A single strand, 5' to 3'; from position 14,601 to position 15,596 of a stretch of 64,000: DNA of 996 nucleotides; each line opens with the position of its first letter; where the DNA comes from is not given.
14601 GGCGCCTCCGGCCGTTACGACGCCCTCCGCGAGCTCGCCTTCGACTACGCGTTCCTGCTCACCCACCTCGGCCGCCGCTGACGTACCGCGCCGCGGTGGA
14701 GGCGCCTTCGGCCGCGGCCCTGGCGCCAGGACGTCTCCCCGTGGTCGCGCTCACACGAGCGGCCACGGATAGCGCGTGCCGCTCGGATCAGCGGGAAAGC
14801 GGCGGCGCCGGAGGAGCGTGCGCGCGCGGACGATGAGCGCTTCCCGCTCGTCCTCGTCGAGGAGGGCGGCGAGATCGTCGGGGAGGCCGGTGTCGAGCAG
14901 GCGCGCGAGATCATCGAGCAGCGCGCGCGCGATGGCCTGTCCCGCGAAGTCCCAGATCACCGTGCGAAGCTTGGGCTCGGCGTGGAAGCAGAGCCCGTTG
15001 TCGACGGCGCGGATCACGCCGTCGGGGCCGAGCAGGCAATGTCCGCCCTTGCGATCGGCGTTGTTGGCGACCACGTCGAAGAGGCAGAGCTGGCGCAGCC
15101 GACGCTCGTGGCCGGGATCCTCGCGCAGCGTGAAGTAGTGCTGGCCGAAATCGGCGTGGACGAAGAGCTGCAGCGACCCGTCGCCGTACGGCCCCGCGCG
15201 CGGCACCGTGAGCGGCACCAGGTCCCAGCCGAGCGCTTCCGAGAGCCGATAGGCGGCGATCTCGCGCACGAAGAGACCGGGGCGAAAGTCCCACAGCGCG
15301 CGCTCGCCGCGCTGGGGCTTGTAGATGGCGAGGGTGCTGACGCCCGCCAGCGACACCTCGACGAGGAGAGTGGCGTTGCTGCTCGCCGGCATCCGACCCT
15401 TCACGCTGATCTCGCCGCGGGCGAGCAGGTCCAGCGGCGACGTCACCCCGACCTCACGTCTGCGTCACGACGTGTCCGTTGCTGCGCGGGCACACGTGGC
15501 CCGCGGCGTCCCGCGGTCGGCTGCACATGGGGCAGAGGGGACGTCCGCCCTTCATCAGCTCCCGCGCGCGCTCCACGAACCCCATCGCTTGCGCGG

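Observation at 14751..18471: Conserved histidine-phosphatase / DUF3090 / SCO1664-family triad (Rv2135c-Rv2134c-Rv2133c-like) outside its usual Actinobacterial context, coupled to an M20 peptidase and a zinc-ribbon ORF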

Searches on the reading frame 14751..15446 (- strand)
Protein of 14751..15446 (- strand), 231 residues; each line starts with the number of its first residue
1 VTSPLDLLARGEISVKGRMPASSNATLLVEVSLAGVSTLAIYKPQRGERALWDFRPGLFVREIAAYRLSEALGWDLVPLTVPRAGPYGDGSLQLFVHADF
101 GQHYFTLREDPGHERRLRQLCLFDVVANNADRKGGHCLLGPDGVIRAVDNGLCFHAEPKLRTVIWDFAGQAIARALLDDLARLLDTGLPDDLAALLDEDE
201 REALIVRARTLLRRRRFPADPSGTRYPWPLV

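Call 4: search_protein_families(library=ncbifam, proteins=[window:14751-15446:-], max_evalue=0.01)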
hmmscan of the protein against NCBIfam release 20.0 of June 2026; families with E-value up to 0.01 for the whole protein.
window:14751-15446:- (231 aa): 1 family
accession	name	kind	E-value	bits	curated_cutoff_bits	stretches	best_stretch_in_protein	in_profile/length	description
TIGR03843.1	TIGR03843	hypoth_equivalog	6.5e-74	248.5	172.4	1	8-231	1-253/253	SCO1664 family protein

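Call 5: search_protein_families(library=pfam, proteins=[window:14751-15446:-], max_evalue=0.01)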
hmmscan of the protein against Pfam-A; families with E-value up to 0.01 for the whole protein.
window:14751-15446:- (231 aa): 0 families

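Call 11: find_homologous_proteins(query=window:14751-15446:-, max_evalue=0.00001)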
Query window:14751-15446:- (231 aa): 7554 proteins with E <= 0.00001 among 8000 candidates; the best 120 are listed.
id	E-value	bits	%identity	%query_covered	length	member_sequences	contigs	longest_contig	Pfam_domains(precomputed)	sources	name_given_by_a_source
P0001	2.2e-151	520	100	100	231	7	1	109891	-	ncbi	ncbi:MAG TPA: SCO1664 family protein [Methylomirabilota bacterium]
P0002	1.0e-125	436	84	100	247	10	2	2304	-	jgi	-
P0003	2.5e-107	376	74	98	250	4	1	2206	-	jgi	jgi:uncharacterized repeat protein (TIGR03843 family)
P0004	5.0e-103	362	69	100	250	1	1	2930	-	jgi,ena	jgi:uncharacterized repeat protein (TIGR03843 family)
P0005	1.2e-101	357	71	95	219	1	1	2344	-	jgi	-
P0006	2.1e-101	356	69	98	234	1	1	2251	-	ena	-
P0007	8.0e-101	355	71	100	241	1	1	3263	-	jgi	jgi:uncharacterized repeat protein (TIGR03843 family)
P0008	1.2e-100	354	70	98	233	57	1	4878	-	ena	-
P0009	2.2e-100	353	67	98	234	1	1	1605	-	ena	-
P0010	3.0e-100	353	71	98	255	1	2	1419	-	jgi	jgi:uncharacterized repeat protein (TIGR03843 family)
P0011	4.2e-100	352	68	100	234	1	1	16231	-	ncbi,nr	ncbi:MAG: SCO1664 family protein [Candidatus Rokubacteria bacterium]|nr:SCO1664 family protein [Cand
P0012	4.4e-100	352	72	98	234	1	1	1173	-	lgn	-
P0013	5.4e-100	352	68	97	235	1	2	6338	-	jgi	jgi:uncharacterized repeat protein (TIGR03843 family)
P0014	5.8e-100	352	70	100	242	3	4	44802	-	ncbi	-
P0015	9.5e-100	351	69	98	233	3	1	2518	-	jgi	-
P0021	2.1e-99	350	71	97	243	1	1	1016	PF00454.34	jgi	jgi:uncharacterized repeat protein (TIGR03843 family)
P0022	2.2e-99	350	69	100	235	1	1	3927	PF00454.34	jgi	jgi:uncharacterized repeat protein (TIGR03843 family)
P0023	2.6e-99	350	70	97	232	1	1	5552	-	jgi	jgi:uncharacterized repeat protein (TIGR03843 family)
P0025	2.7e-99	350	68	100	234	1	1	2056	PF00454.34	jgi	jgi:uncharacterized repeat protein (TIGR03843 family)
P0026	3.9e-99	349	70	98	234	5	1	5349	-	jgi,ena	jgi:uncharacterized repeat protein (TIGR03843 family)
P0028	5.7e-99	349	69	100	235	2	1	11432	PF00454.34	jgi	jgi:uncharacterized repeat protein (TIGR03843 family)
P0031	7.7e-99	348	68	100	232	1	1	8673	-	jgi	jgi:uncharacterized repeat protein (TIGR03843 family)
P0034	9.0e-99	348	69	99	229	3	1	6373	-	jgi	jgi:uncharacterized repeat protein (TIGR03843 family)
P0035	9.3e-99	348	67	98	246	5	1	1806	PF00454.34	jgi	jgi:uncharacterized repeat protein (TIGR03843 family)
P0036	1.0e-98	348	68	100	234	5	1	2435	-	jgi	jgi:uncharacterized repeat protein (TIGR03843 family)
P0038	1.1e-98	348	70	100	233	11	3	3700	-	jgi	jgi:uncharacterized repeat protein (TIGR03843 family)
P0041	1.4e-98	347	68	99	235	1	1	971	-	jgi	jgi:uncharacterized repeat protein (TIGR03843 family)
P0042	1.5e-98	347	70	98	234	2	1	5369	-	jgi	jgi:uncharacterized repeat protein (TIGR03843 family)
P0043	1.7e-98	347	69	97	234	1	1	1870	-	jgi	jgi:uncharacterized repeat protein (TIGR03843 family)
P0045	1.8e-98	347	68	98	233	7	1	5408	PF00454.34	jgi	jgi:uncharacterized repeat protein (TIGR03843 family)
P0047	1.9e-98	347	69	99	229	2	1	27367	-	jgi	jgi:uncharacterized repeat protein (TIGR03843 family)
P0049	2.2e-98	347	68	100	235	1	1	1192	PF00454.34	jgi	jgi:uncharacterized repeat protein (TIGR03843 family)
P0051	2.2e-98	347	68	100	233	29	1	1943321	-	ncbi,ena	-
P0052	2.4e-98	347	68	100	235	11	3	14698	-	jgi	jgi:uncharacterized repeat protein (TIGR03843 family)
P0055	3.2e-98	346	65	100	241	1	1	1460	-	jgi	jgi:uncharacterized repeat protein (TIGR03843 family)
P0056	3.3e-98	346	69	98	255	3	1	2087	-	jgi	jgi:uncharacterized repeat protein (TIGR03843 family)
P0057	3.8e-98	346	70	98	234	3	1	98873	-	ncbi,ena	-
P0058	3.9e-98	346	68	98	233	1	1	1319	PF00454.34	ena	-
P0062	5.5e-98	345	69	98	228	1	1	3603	-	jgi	jgi:uncharacterized repeat protein (TIGR03843 family)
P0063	5.6e-98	345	69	98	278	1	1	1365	-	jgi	jgi:uncharacterized repeat protein (TIGR03843 family)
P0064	5.7e-98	345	67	97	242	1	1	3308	-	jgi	jgi:uncharacterized repeat protein (TIGR03843 family)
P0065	6.2e-98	345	69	98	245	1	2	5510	PF00454.34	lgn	-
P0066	6.3e-98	345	69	100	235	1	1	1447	PF00454.34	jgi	-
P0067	6.3e-98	345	70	98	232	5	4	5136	-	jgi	jgi:uncharacterized repeat protein (TIGR03843 family)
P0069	7.1e-98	345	67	98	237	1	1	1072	-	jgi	jgi:uncharacterized repeat protein (TIGR03843 family)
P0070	7.2e-98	345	68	100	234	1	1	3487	-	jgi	jgi:uncharacterized repeat protein (TIGR03843 family)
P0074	1.0e-97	344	68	98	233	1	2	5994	-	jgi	jgi:uncharacterized repeat protein (TIGR03843 family)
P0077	1.4e-97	344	68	99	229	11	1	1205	-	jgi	jgi:uncharacterized repeat protein (TIGR03843 family)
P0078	1.5e-97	344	68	98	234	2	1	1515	-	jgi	jgi:uncharacterized repeat protein (TIGR03843 family)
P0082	1.8e-97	344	68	100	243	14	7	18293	-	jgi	jgi:uncharacterized repeat protein (TIGR03843 family)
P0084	2.0e-97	343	67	98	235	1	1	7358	PF00454.34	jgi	jgi:uncharacterized repeat protein (TIGR03843 family)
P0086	2.2e-97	343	67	98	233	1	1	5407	PF00454.34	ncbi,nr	ncbi:MAG: phosphatidylinositol kinase [Candidatus Rokuibacteriota bacterium]|nr:MAG: phosphatidylino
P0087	2.3e-97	343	68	99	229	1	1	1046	-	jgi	jgi:uncharacterized repeat protein (TIGR03843 family)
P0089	2.3e-97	343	68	99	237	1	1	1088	-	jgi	jgi:uncharacterized repeat protein (TIGR03843 family)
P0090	2.5e-97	343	69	98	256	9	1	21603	-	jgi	jgi:uncharacterized repeat protein (TIGR03843 family)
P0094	2.8e-97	343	67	98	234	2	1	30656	PF00454.34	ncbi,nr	ncbi:MAG TPA: SCO1664 family protein [Methylomirabilota bacterium]|nr:SCO1664 family protein [Methyl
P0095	3.0e-97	343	67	99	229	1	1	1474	-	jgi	jgi:uncharacterized repeat protein (TIGR03843 family)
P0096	3.1e-97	343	68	98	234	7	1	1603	-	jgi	jgi:uncharacterized repeat protein (TIGR03843 family)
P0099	3.6e-97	343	69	100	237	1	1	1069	-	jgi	jgi:uncharacterized repeat protein (TIGR03843 family)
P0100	3.7e-97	343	68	99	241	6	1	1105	-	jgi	jgi:uncharacterized repeat protein (TIGR03843 family)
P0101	3.7e-97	343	69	98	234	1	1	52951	-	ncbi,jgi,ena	-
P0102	3.8e-97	343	69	100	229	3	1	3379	-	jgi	jgi:uncharacterized repeat protein (TIGR03843 family)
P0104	4.1e-97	342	70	98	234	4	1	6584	-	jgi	jgi:uncharacterized repeat protein (TIGR03843 family)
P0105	4.4e-97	342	66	100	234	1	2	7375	-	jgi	jgi:uncharacterized repeat protein (TIGR03843 family)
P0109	5.3e-97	342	68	98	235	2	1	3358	-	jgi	jgi:uncharacterized repeat protein (TIGR03843 family)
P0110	5.3e-97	342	67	97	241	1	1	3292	PF00454.34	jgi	jgi:uncharacterized repeat protein (TIGR03843 family)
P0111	5.4e-97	342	67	97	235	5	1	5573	-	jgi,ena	jgi:uncharacterized repeat protein (TIGR03843 family)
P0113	5.6e-97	342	68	98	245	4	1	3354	PF00454.34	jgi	jgi:uncharacterized repeat protein (TIGR03843 family)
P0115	6.3e-97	342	67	100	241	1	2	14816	-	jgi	jgi:uncharacterized repeat protein (TIGR03843 family)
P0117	7.3e-97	342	67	98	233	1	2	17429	-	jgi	jgi:uncharacterized repeat protein (TIGR03843 family)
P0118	7.7e-97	342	68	99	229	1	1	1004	-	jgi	jgi:uncharacterized repeat protein (TIGR03843 family)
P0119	7.8e-97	342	68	99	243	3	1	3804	-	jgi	jgi:uncharacterized repeat protein (TIGR03843 family)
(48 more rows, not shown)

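Call 12: search_solved_structures(query=window:14751-15446:-, max_evalue=10, show_alignments=2)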
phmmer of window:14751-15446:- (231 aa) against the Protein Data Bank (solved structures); distinct sequences matched with E-value up to 10: 0.

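Call 15: find_encoding_contigs(protein=P0051, flank=10000, max_places=3)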
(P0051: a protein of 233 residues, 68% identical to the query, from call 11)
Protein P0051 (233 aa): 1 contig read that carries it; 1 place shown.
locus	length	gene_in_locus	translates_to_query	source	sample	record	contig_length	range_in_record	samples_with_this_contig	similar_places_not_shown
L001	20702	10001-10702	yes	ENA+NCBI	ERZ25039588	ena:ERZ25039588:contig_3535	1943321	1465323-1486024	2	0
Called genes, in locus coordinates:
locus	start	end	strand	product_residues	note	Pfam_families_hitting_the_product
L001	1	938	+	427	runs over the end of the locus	PF02720:DUF222, PF01844:HNH (weak)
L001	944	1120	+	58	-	-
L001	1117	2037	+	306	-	PF13391:HNH_2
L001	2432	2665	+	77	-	PF13538:UvrD_C_2 (weak)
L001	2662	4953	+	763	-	PF05378:Hydant_A_N, PF01968:Hydantoinase_A, PF19278:Hydant_A_C (weak)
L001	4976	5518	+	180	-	PF12867:DinB_2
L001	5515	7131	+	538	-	PF02538:Hydantoinase_B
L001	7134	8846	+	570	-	PF01019:G_glu_transpept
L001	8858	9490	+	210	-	PF00300:His_Phos_1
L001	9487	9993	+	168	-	PF11290:DUF3090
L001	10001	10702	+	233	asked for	-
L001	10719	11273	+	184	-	PF11563:Protoglobin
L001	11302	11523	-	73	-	-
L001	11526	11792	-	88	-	-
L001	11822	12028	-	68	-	-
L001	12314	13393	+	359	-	PF00296:Bac_luciferase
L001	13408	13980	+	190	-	PF02525:Flavodoxin_2 (weak), PF03358:FMN_red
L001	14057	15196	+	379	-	PF05977:MFS_3, PF07690:MFS_1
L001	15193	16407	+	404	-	PF07690:MFS_1, PF00083:Sugar_tr, PF12832:MFS_1_like (faint), PF13347:MFS_2 (weak), PF07690:MFS_1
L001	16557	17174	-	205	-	PF07978:NIPSNAP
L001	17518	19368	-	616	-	-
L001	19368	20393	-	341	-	PF00089:Trypsin, PF10459:Peptidase_S46 (faint), PF13365:Trypsin_2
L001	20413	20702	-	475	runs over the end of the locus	PF01425:Amidase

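Call 16: find_encoding_contigs(protein=P0001, flank=10000, max_places=2)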
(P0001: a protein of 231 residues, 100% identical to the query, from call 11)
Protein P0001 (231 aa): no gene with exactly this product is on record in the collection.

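Call 19: find_related_loci(query=A1, collection=genome_contigs, flank=10000)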
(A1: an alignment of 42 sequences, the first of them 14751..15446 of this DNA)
Query A1 (231 aa) in genome_contigs; peptide patterns used: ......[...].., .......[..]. (x = any residue, [..] = any of these).
600 stretches matched a pattern (row limit reached: there are more); 600 encode a relative of the query (tblastn E <= 1e-3); the best 80 are kept; 80 distinct loci.
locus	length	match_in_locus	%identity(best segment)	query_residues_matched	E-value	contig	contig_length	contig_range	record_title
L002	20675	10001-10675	67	7-231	7e-97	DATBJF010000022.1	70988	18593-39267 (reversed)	MAG TPA_asm: Candidatus Methylomirabilota bacterium isolate SMAG_U3913 k141_381736, whole genome shotgun sequence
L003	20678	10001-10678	65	6-231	2e-96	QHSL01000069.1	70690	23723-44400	MAG: Candidatus Rokuibacteriota bacterium isolate AR31 14_1009_16_40cm_scaffold_225_curated, whole genome shotgun sequen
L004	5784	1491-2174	68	3-231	3e-95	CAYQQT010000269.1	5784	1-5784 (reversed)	MAG TPA_asm: uncultured bacterium isolate SRP136066_co1_130 genome assembly, contig: NODE_23425_length_5784_cov_31.04363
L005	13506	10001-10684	68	5-231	1e-94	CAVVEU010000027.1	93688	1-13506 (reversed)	MAG: uncultured Candidatus Rokubacteria bacterium isolate MFD02242.bin.2.279 genome assembly, contig: contig_47736, whol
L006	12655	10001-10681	65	5-231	6e-95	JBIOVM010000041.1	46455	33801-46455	MAG: Candidatus Rokuibacteriota bacterium isolate MAG108 k127_1702496, whole genome shotgun sequence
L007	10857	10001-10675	63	7-231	5e-93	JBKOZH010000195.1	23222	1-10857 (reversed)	MAG: Candidatus Methylomirabilota bacterium isolate GB_HAYS_MAG_00039 GB_HAYS_000001088213, whole genome shotgun sequenc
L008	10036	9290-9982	65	1-231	2e-92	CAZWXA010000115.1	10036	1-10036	MAG TPA_asm: uncultured bacterium isolate SRP119689_co1_6 genome assembly, contig: NODE_10343_length_10036_cov_6.674081,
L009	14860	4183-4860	63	6-231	2e-90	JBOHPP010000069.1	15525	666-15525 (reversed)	MAG: Candidatus Rokuibacteriota bacterium isolate M3-S_metawrap_bin.167 k127_3714891, whole genome shotgun sequence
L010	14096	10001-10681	63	6-231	1e-86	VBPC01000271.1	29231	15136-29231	MAG: Candidatus Rokuibacteriota bacterium isolate AR_45 14_0927_12_20cm_scaffold_1281, whole genome shotgun sequence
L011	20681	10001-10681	61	7-231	2e-82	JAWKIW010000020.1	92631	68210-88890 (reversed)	MAG: Acidimicrobiales bacterium isolate ABC2.103 ABC2.103.fa-20, whole genome shotgun sequence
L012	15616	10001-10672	60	8-231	1e-81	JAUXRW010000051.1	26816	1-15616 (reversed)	MAG: Acidimicrobiales bacterium isolate C12_metabat.bin.16 C12_k141_306874, whole genome shotgun sequence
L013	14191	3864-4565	59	5-231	5e-80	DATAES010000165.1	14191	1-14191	MAG TPA_asm: Acidimicrobiales bacterium isolate SMAG_U6783 k141_388814, whole genome shotgun sequence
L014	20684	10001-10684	58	5-231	3e-78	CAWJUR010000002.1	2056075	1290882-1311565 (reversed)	MAG: uncultured Acidimicrobiales bacterium isolate MFD00964.bin.2.170 genome assembly, contig: contig_1716, whole genome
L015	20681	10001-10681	55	5-231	1e-76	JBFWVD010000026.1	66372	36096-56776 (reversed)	MAG: Acidimicrobiia bacterium isolate CA_2019_TPBF_86 NODE_3213_length_66372_cov_7.236908_TPBF, whole genome shotgun seq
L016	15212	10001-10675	58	7-231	1e-76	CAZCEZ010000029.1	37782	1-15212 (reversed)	MAG TPA_asm: uncultured Acidimicrobiaceae bacterium isolate SRP321284_co1_123 genome assembly, contig: NODE_1212_length_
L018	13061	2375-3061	59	5-231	1e-75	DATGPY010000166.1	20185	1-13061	MAG TPA_asm: Acidimicrobiales bacterium isolate SMAG_U10409 k141_4636316, whole genome shotgun sequence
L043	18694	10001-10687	55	5-231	1e-70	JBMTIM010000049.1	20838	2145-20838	MAG: Acidimicrobiales bacterium isolate CJ_V8_S13_100percent_par_CJ_V8_S13_metabat.20 NODE_1761_length_20838_cov_7.09055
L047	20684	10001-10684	56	5-231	2e-70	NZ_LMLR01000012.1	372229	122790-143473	Arthrobacter sp. Leaf69 contig_4, whole genome shotgun sequence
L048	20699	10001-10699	52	1-231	2e-70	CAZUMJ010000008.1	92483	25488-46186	MAG TPA_asm: uncultured Iamiaceae bacterium isolate SRP263991_co5_62 genome assembly, contig: NODE_564_length_92483_cov_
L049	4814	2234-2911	55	5-231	3e-70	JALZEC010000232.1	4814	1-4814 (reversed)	MAG: Actinomycetota bacterium isolate NEG bin3 SC8816-18_k127_1229880, whole genome shotgun sequence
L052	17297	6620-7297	53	6-231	7e-70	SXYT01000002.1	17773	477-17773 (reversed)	MAG: Actinomycetota bacterium isolate F1-20-MAGs092 F1-20__c2996, whole genome shotgun sequence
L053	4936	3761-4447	55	4-231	5e-70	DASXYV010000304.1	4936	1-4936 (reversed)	MAG TPA_asm: Acidimicrobiales bacterium isolate SMAG_U4834 k141_3967714, whole genome shotgun sequence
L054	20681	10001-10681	55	5-231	7e-70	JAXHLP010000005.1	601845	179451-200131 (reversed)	MAG: Acidimicrobiales bacterium isolate Salar_de_Ascotan_soil_MAG_ASO25 contig_1167_polypolish, whole genome shotgun seq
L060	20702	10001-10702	54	5-231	2e-69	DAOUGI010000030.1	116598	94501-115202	MAG TPA_asm: Anaerolineae bacterium isolate R44_137 k83_5443412, whole genome shotgun sequence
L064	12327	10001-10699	53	5-231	2e-68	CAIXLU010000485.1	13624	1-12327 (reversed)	MAG: uncultured Oscillochloris sp. isolate KT5_bin-278 genome assembly, contig: bin-278:485/716, whole genome shotgun se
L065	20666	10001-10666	56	5-228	1e-68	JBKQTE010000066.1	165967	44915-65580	MAG: Acidimicrobiales bacterium isolate MHr1A1B1C__bin_83 MHr1A1B1C_000000184900, whole genome shotgun sequence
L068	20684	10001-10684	57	5-231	9e-68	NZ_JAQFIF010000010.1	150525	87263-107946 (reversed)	Arthrobacter sp. ES3-54 Ga0498888_10, whole genome shotgun sequence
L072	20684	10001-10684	55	7-231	8e-67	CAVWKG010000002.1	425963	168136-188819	MAG: uncultured Acidimicrobiaceae bacterium isolate MFD00731.bin.1.113 genome assembly, contig: contig_24204, whole geno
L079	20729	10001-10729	53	5-231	5e-66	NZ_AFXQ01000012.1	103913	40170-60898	Citricoccus sp. CH26A contig_12, whole genome shotgun sequence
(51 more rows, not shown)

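Call 27: search_protein_families(library=pfam, proteins=[L054:5897-7042:+, L049:2924-3886:-, L043:12036-12815:-, L052:12431-13933:-, L053:1849-2544:-, L072:15329-16021:-, L072:19705-20682:-, L018:7799-8722:+, L048:19360-19656:+, L048:10791-11798:+], max_evalue=0.0001)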
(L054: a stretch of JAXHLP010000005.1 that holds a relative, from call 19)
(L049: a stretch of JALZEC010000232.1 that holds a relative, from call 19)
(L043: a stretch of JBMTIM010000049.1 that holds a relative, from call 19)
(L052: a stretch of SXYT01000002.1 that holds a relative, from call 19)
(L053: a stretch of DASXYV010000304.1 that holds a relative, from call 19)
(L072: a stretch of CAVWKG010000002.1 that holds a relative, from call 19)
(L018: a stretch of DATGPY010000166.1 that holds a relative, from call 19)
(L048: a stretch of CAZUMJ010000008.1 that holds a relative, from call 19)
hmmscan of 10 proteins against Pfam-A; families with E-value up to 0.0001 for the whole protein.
L054:5897-7042:+ (381 aa): 5 families
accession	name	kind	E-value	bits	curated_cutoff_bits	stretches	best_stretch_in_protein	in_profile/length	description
PF04432.18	FrhB_FdhB_C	-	9.6e-32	110.4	23.3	1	201-349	2-148/150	Coenzyme F420 hydrogenase/dehydrogenase, beta subunit C terminus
PF04422.18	FrhB_FdhB_N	-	2.5e-17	63.2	22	1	117-191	4-76/78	Coenzyme F420 hydrogenase/dehydrogenase, beta subunit N-term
PF13237.11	Fer4_10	-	1.1e-06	28.9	25.5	1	25-84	3-53/53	4Fe-4S dicluster domain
PF12838.12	Fer4_7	-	1.6e-06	28.9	27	1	31-84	2-49/52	4Fe-4S dicluster domain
PF12837.12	Fer4_6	-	9.1e-05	22.7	25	1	25-46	3-24/24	4Fe-4S binding domain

L049:2924-3886:- (320 aa): 2 families
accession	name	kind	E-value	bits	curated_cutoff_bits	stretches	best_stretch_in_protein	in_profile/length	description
PF00766.25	ETF_alpha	-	6.6e-36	122.6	27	1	197-277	1-81/81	Electron transfer flavoprotein FAD-binding domain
PF01012.27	ETF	-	7.8e-26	91.4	26.7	1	6-176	1-180/181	Electron transfer flavoprotein domain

L043:12036-12815:- (259 aa): 1 family
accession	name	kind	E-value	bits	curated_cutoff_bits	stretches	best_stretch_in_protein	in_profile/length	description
PF01012.27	ETF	-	8.7e-38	130.4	26.7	1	26-205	4-178/181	Electron transfer flavoprotein domain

L052:12431-13933:- (500 aa): 5 families
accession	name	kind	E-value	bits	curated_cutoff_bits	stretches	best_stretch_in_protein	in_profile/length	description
PF12282.15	GAF_PdtaS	-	5.2e-34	117.6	23.7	1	6-144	3-143/145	Histidine kinase PdtaS, GAF domain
PF07568.18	HisKA_2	-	3.8e-23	81.8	22.3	1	289-357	1-70/76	Histidine kinase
PF02518.31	HATPase_c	-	5.6e-16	59.4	26.4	1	386-497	3-109/111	Histidine kinase-, DNA gyrase B-, and HSP90-like ATPase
PF13581.12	HATPase_c_2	-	1.3e-08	35.3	27.4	1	380-458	23-110/127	Histidine kinase-like ATPase domain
PF07536.20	HWE_HK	-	4.4e-08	34.2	22.8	1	289-359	1-69/83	HWE histidine kinase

L053:1849-2544:- (231 aa): 1 family
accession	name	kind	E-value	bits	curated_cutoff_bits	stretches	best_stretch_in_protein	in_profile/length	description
PF03167.25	UDG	-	3.8e-27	95.5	24.3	1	49-213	1-135/141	Uracil DNA glycosylase superfamily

L072:15329-16021:- (230 aa): 2 families
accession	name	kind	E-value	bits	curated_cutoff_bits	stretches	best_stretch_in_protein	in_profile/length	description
PF03009.23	GDPD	-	8.7e-38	131.2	23.6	1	7-218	1-242/244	Glycerophosphoryl diester phosphodiesterase family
PF13653.12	GDPD_2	-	6.4e-08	33.3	27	1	191-216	2-27/30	Glycerophosphoryl diester phosphodiesterase family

L072:19705-20682:- (325 aa): 1 family
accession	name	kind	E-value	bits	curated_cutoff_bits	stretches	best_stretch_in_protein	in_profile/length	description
PF02374.21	ArsA_ATPase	-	2.2e-13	50.5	24.3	1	79-264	109-281/305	Anion-transporting ATPase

L018:7799-8722:+ (307 aa): 2 families
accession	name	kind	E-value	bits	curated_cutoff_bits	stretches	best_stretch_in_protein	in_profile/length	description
PF00781.29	DAGK_cat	-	2.2e-25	89.1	23.6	1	3-121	2-120/125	Diacylglycerol kinase catalytic domain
PF01513.26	NAD_kinase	-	2.4e-05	25.1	25.5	1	8-89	24-107/130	ATP-NAD kinase N-terminal domain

L048:19360-19656:+ (98 aa): 1 family
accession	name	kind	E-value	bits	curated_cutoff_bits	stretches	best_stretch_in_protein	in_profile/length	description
PF02467.21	Whib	-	1e-23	84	23.6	1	18-86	1-65/65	Transcription factor WhiB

L048:10791-11798:+ (335 aa): 1 family
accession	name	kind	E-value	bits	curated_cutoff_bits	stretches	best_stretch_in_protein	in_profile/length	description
PF19681.4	DUF6183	-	9.2e-06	25.6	26.6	1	19-301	3-324/360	Family of unknown function (DUF6183)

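Call 28: predict_structure(alignment_id=A1)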
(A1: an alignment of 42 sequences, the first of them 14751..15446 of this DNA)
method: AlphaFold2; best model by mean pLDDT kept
length: 231 residues; sequences in the alignment: 42
mean_pLDDT: 84.8   pTM: 0.86
mean pLDDT of the five models: 84.8, 83.3, 82.9, 76.8, 75.5
residues with pLDDT >= 90: 123; 70-90: 69; 50-70: 27; < 50: 12
segments of 3 or more residues with pLDDT < 50: 133-135, 224-231
pLDDT, mean of each block of 10 residues (from residue 1): 93 94 87 97 86 75 93 94 95 87 78 90 84 66 82 71 68 97 97 94 93 88 46 34
secondary structure, 60 per line:
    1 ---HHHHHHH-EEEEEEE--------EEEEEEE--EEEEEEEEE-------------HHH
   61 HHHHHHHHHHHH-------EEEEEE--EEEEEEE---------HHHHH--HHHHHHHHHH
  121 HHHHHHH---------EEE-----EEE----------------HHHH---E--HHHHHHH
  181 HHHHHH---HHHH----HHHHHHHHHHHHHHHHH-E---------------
elements in order: H4-10 E12-18 E27-33 E36-44 H58-72 E80-85 E88-94 H104-108 H111-127 E137-139 E145-147 H164-167 H174-186 H190-193 H198-214
